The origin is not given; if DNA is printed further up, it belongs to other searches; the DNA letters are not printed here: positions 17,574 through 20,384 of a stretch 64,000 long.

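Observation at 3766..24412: Candidate undescribed anaerobic catabolic pathway (hydroxyaromatic or heterocyclic substrate) beside tRNA-Arg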

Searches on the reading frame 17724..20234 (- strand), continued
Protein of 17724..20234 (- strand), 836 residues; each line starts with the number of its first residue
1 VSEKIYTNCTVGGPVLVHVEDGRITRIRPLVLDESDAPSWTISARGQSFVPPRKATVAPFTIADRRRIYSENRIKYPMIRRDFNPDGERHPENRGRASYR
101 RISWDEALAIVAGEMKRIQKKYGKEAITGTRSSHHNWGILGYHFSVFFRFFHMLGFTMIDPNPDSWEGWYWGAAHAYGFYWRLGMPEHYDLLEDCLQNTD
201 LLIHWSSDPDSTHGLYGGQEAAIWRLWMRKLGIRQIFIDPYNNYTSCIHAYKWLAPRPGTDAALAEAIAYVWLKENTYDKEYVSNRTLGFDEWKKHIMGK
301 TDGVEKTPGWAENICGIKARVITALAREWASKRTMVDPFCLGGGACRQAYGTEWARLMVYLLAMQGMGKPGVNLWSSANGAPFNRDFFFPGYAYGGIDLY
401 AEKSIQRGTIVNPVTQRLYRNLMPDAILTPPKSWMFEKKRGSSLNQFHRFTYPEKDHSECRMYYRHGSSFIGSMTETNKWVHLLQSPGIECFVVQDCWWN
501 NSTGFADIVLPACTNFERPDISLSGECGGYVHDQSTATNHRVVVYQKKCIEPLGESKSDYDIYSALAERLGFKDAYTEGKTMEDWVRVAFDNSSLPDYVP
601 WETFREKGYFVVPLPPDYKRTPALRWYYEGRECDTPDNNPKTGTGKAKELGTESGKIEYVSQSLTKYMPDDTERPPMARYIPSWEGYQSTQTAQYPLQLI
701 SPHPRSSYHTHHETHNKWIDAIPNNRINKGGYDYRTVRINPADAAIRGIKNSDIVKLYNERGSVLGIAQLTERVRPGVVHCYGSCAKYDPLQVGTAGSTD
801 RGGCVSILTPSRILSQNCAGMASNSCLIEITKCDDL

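Call 27: find_related_loci(query=A1, collection=metagenome_contigs, flank=10000)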
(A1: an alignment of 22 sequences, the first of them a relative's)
Query A1 (836 aa) in metagenome_contigs; peptide patterns used: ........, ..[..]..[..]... (x = any residue, [..] = any of these).
600 stretches matched a pattern (row limit reached: there are more); 599 encode a relative of the query (tblastn E <= 1e-3); the best 80 are kept; 80 distinct loci.
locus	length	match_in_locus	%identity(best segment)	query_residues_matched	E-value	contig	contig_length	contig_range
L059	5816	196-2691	72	1-832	0e+0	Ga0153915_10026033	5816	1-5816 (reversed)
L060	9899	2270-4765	71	1-832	0e+0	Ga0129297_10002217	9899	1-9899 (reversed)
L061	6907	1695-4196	71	1-834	0e+0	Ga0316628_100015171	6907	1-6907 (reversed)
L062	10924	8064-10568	62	1-832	0e+0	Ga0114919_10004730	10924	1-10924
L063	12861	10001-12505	62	1-832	0e+0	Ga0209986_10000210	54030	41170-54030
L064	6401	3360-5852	63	1-832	0e+0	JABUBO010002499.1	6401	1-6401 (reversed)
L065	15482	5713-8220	62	1-834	0e+0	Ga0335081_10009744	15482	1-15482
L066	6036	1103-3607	61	3-835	0e+0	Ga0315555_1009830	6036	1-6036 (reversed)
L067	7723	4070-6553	61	3-832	0e+0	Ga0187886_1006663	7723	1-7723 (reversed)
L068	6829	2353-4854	61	1-832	0e+0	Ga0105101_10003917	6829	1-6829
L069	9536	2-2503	61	1-832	0e+0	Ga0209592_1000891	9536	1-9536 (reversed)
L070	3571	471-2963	60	1-832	0e+0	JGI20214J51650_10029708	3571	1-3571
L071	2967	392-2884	61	1-832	0e+0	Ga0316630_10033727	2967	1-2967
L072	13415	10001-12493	61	1-832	0e+0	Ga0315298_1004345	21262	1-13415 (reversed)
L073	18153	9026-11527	61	1-832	0e+0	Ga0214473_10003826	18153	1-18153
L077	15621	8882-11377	60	3-832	0e+0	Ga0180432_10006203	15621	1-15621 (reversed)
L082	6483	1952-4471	60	1-834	0e+0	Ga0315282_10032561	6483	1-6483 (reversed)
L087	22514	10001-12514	61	3-834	0e+0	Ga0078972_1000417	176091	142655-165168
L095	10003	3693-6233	59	1-832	0e+0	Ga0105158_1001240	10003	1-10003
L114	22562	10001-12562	55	3-832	0e+0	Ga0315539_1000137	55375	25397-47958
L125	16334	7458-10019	54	3-832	0e+0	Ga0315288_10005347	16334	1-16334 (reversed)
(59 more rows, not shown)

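Call 32: find_encoding_contigs(protein=P0003, flank=10000, max_places=2)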
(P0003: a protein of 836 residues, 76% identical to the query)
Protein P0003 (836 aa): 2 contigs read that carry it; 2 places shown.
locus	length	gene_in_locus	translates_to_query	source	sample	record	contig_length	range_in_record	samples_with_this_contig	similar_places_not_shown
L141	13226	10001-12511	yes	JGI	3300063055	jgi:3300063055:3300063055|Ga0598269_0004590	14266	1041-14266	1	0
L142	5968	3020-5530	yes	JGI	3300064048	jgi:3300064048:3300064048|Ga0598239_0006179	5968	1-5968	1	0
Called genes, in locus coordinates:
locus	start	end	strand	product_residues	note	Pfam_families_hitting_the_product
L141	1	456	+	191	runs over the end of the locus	PF00149:Metallophos, PF12850:Metallophos_2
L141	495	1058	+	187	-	PF13207:AAA_17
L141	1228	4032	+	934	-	PF01073:3Beta_HSD (weak), PF01370:Epimerase, PF04321:RmlD_sub_bind (faint), PF07993:NAD_binding_4, PF16363:GDP_Man_Dehyd (weak), PF00501:AMP-binding, PF23562:AMP-binding_C_3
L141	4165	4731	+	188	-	PF02441:Flavoprotein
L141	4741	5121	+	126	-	PF21758:LpdD_chaperone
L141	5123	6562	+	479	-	PF20695:UbiD_N, PF01977:UbiD, PF20696:UbiD_C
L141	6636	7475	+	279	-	-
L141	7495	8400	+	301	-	PF14336:GLUCM-like_C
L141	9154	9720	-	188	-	PF02525:Flavodoxin_2 (weak), PF03358:FMN_red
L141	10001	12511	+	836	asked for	PF21423:AhtL-like_1st, PF00384:Molybdopterin, PF01568:Molydop_binding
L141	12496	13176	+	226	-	PF10050:DUF2284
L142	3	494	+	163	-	?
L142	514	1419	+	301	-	PF14336:GLUCM-like_C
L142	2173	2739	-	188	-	PF02525:Flavodoxin_2 (weak), PF03358:FMN_red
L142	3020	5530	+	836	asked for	PF21423:AhtL-like_1st, PF00384:Molybdopterin, PF01568:Molydop_binding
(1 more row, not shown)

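Call 33: find_encoding_contigs(protein=P0007, flank=10000, max_places=2)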
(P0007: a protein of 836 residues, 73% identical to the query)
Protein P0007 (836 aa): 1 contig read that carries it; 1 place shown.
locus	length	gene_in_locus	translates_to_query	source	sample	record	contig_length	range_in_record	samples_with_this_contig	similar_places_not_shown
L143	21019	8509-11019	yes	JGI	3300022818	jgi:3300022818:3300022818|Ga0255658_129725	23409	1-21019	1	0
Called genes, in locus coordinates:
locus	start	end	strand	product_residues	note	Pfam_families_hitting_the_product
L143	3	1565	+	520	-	?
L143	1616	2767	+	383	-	PF03480:DctP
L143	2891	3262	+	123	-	-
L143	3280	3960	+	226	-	PF04909:Amidohydro_2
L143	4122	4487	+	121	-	PF06339:Ectoine_synth (weak), PF14667:Polysacc_synt_C (weak), PF01050:MannoseP_isomer (weak), PF02311:AraC_binding (weak), PF07883:Cupin_2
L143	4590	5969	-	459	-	PF07690:MFS_1, PF00083:Sugar_tr, PF07690:MFS_1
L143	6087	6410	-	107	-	PF08734:GYD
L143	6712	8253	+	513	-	-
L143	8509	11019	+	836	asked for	PF21423:AhtL-like_1st, PF00384:Molybdopterin, PF01568:Molydop_binding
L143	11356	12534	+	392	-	-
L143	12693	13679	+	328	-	PF04909:Amidohydro_2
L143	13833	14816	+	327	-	PF04909:Amidohydro_2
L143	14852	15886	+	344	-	PF16868:NMT1_3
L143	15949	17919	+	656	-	PF06808:DctM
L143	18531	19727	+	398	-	PF07690:MFS_1, PF12832:MFS_1_like (faint), PF06779:MFS_4, PF07690:MFS_1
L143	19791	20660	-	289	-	PF02645:DegV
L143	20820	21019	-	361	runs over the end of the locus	PF00890:FAD_binding_2 (weak), PF01134:GIDA, PF01266:DAO (weak), PF01946:Thi4, PF03486:HI0933_like, PF05834:Lycopene_cycl, PF07992:Pyr_redox_2, PF12831:FAD_oxidored, +2 more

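Call 35: search_protein_families(library=pfam, proteins=[L095:6233-7084:+, L125:2788-3594:+, L114:6173-6505:+, L082:986-1933:+, L114:7558-8502:+, L087:7389-9626:+, L087:9632-9961:+, L077:3777-5192:-, L059:4394-5377:+, L125:11112-12446:+], max_evalue=0.00001)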
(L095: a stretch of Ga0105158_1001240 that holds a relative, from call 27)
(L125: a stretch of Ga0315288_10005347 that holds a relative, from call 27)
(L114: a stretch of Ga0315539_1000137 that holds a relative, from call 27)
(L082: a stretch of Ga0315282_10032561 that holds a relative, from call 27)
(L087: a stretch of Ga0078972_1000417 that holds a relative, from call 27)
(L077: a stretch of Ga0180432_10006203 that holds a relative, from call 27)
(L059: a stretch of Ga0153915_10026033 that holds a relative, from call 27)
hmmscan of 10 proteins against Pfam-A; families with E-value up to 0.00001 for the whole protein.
L095:6233-7084:+ (283 aa): 5 families
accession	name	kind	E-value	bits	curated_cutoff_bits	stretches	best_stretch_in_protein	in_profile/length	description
PF13247.11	Fer4_11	-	3.7e-28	98.1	26.2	1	67-163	2-99/100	4Fe-4S dicluster domain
PF13620.12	CarboxypepD_reg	-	1e-11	45.4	32.3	1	203-269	2-68/82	Carboxypeptidase regulatory-like domain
PF13715.12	CarbopepD_reg_2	-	4.7e-08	33.4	32.2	1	203-272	1-67/88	CarboxypepD_reg-like domain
PF12838.12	Fer4_7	-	2e-07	31.8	27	0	18-85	1-46/52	4Fe-4S dicluster domain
PF13187.11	Fer4_9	-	4.4e-07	30.3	27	0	18-85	1-45/52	4Fe-4S dicluster domain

L125:2788-3594:+ (268 aa): 1 family
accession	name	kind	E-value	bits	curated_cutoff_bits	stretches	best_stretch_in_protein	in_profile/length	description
PF04199.19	Cyclase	-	1.6e-33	116.3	23.1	1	7-160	1-142/142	Putative cyclase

L114:6173-6505:+ (110 aa): 1 family
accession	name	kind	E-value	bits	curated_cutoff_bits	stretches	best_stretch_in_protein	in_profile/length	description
PF07883.17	Cupin_2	-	1.1e-10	41.6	27.2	1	40-107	2-69/70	Cupin domain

L082:986-1933:+ (315 aa): 4 families
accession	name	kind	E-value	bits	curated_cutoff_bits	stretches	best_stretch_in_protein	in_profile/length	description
PF02737.24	3HCDH_N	-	5.1e-49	167.1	22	1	7-184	1-178/180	3-hydroxyacyl-CoA dehydrogenase, NAD binding domain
PF00725.27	3HCDH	-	9.9e-13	48.9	22.1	1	189-287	1-97/97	3-hydroxyacyl-CoA dehydrogenase, C-terminal domain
PF03446.21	NAD_binding_2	-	7.3e-09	36.3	21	1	7-122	1-94/161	NAD binding domain of 6-phosphogluconate dehydrogenase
PF03807.23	F420_oxidored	-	3.7e-06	27.9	21.6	0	7-66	1-46/94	NADP oxidoreductase coenzyme F420-dependent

L114:7558-8502:+ (314 aa): 1 family
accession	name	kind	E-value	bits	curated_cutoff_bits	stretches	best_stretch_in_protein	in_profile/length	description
PF05853.18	BKACE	-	2.5e-106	355.5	24.8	1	6-306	1-274/274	beta-keto acid cleavage enzyme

L087:7389-9626:+ (745 aa): 3 families
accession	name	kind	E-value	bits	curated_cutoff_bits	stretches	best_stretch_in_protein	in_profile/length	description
PF00384.28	Molybdopterin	-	1.2e-36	126.9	24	1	66-505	1-352/353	Molybdopterin oxidoreductase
PF01568.27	Molydop_binding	-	1.1e-20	74.2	26.8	1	614-717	2-94/110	Molydopterin dinucleotide binding domain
PF04879.21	Molybdop_Fe4S4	-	2.9e-14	53.2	22.7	1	11-63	3-55/55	Molybdopterin oxidoreductase Fe4S4 domain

L087:9632-9961:+ (109 aa): 1 family
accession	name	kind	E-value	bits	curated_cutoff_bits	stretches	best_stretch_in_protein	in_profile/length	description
PF13247.11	Fer4_11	-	5.9e-06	26.8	26.2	1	60-88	70-98/100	4Fe-4S dicluster domain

L077:3777-5192:- (471 aa): 3 families
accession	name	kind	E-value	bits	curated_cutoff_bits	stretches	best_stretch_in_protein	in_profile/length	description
PF01977.22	UbiD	-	4.9e-65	219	23.3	1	101-300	6-205/206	3-octaprenyl-4-hydroxybenzoate carboxy-lyase Rift-related domain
PF20696.2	UbiD_C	-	1.3e-25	90.2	24.2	1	317-437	12-127/127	3-octaprenyl-4-hydroxybenzoate carboxy-lyase C-terminal domain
PF20695.2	UbiD_N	-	4.2e-21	75.3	24.3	1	10-86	1-77/78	3-octaprenyl-4-hydroxybenzoate carboxy-lyase N-terminal domain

L059:4394-5377:+ (327 aa): 1 family
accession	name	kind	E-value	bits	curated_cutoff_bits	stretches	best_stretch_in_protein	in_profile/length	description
PF03401.19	TctC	-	4.5e-49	167.9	27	1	59-315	2-263/274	Tripartite tricarboxylate transporter family receptor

L125:11112-12446:+ (444 aa): 2 families
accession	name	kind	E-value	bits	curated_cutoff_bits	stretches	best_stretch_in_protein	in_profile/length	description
PF13458.12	Peripla_BP_6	-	2.4e-28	100.2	31.7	1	34-400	2-325/343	Periplasmic binding protein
PF13433.12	Peripla_BP_5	-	1.8e-07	31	27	0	36-110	3-71/363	Periplasmic binding protein domain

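Call 72: find_encoding_contigs(protein=P0008, flank=10000, max_places=1)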
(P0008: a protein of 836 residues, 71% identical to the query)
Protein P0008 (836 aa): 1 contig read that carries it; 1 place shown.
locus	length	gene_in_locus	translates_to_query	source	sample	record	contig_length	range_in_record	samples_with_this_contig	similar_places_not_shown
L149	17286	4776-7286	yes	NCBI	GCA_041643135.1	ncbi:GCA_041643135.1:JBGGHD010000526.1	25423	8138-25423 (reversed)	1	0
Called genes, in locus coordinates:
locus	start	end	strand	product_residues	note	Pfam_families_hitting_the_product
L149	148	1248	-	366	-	PF00702:Hydrolase, PF12710:HAD (faint), PF13419:HAD_2, PF00334:NDK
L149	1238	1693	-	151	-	PF03061:4HBT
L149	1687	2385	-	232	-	PF00814:TsaD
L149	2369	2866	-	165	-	PF02367:TsaE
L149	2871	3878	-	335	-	PF00586:AIRS, PF02769:AIRS_C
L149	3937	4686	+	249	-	PF00149:Metallophos, PF12850:Metallophos_2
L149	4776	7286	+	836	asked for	PF21423:AhtL-like_1st, PF00384:Molybdopterin, PF01568:Molydop_binding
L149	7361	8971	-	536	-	PF06609:TRI12, PF07690:MFS_1, PF00083:Sugar_tr, PF07690:MFS_1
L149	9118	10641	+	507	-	PF00535:Glycos_transf_2, PF10111:Glyco_tranf_2_2 (faint), PF13641:Glyco_tranf_2_3, PF13632:Glyco_trans_2_3 (weak), PF01522:Polysacc_deac_1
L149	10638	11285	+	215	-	-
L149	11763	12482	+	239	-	PF01613:Flavin_Reduct, PF21349:RUBY_RBDX (faint), PF00301:Rubredoxin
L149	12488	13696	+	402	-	PF00753:Lactamase_B, PF19583:ODP, PF00258:Flavodoxin_1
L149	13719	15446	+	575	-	PF01558:POR, PF01855:POR_N, PF02776:TPP_enzyme_N (weak), PF02780:Transketolase_C, PF17147:PFOR_II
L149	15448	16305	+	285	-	PF02775:TPP_enzyme_C, PF12367:PFO_beta_C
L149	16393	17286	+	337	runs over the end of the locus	PF00044:Gp_dh_N, PF02800:Gp_dh_C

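Call 73: find_encoding_contigs(protein=P0013, flank=10000, max_places=1)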
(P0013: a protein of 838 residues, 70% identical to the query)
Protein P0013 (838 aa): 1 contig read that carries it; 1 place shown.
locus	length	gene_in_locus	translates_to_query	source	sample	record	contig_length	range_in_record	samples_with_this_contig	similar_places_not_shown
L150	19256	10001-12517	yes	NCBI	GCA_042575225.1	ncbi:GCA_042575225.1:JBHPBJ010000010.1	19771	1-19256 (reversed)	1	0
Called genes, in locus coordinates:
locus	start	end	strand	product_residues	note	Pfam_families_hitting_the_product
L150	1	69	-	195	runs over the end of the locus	PF00589:Phage_integrase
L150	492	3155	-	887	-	PF21423:AhtL-like_1st, PF00384:Molybdopterin, PF01568:Molydop_binding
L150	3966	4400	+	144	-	PF13358:DDE_3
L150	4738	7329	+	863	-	PF01315:Ald_Xan_dh_C, PF02738:MoCoBD_1, PF20256:MoCoBD_2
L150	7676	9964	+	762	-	PF01315:Ald_Xan_dh_C, PF02738:MoCoBD_1, PF20256:MoCoBD_2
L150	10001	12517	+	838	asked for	PF21423:AhtL-like_1st, PF00384:Molybdopterin, PF01568:Molydop_binding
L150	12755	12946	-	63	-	-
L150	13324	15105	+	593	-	PF00496:SBP_bac_5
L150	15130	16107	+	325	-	PF19300:BPD_transp_1_N, PF00528:BPD_transp_1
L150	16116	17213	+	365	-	PF12911:OppC_N, PF00528:BPD_transp_1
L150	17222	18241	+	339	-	PF00005:ABC_tran, PF08352:oligo_HPY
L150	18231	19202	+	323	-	PF00005:ABC_tran, PF08352:oligo_HPY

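Call 80: search_solved_structures(query=L114:4554-5279:+, max_evalue=1e-35)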
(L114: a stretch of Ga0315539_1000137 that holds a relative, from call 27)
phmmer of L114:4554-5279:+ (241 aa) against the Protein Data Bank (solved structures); distinct sequences matched with E-value up to 1e-35: 32.
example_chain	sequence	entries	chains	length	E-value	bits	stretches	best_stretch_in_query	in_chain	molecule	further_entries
1vl8_A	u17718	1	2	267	5.1e-50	173.9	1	2-239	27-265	Gluconate 5-dehydrogenase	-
5u9p_A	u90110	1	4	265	3.8e-48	167.7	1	3-240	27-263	Gluconate 5-dehydrogenase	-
4g81_D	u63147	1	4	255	1.7e-46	162.3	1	2-237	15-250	Putative hexonate dehydrogenase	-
4z9y_A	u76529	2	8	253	2.9e-46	161.6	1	4-237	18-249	2-deoxy-D-gluconate 3-dehydrogenase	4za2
4npc_A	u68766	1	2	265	1.2e-44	156.3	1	2-239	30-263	Sorbitol dehydrogenase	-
4ibo_A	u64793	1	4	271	9.7e-44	153.3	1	2-239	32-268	Gluconate dehydrogenase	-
3r1i_A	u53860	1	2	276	3.9e-43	151.4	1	2-239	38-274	Short-chain type dehydrogenase/reductase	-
4jro_A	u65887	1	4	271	4.9e-43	151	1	2-238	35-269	FabG protein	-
3awd_A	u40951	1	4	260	1.2e-42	149.7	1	2-241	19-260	Putative polyol dehydrogenase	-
4nbu_A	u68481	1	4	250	1.5e-42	149.4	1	2-238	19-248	3-oxoacyl-(Acyl-carrier-protein) reductase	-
4rzh_A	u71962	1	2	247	3.3e-42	148.4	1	2-239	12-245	3-oxoacyl-[acyl-carrier protein] reductase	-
2uvd_A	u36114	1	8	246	1.1e-41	146.6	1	2-238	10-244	3-OXOACYL-(ACYL-CARRIER-PROTEIN) REDUCTASE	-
8cxa_A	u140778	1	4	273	1.7e-41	146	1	2-238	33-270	3-oxoacyl-[acyl-carrier-protein] reductase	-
3osu_A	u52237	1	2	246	2.4e-41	145.5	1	2-238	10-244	3-oxoacyl-[acyl-carrier-protein] reductase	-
3sj7_A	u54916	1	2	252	2.6e-41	145.4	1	2-238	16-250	3-oxoacyl-(Acyl-carrier-protein) reductase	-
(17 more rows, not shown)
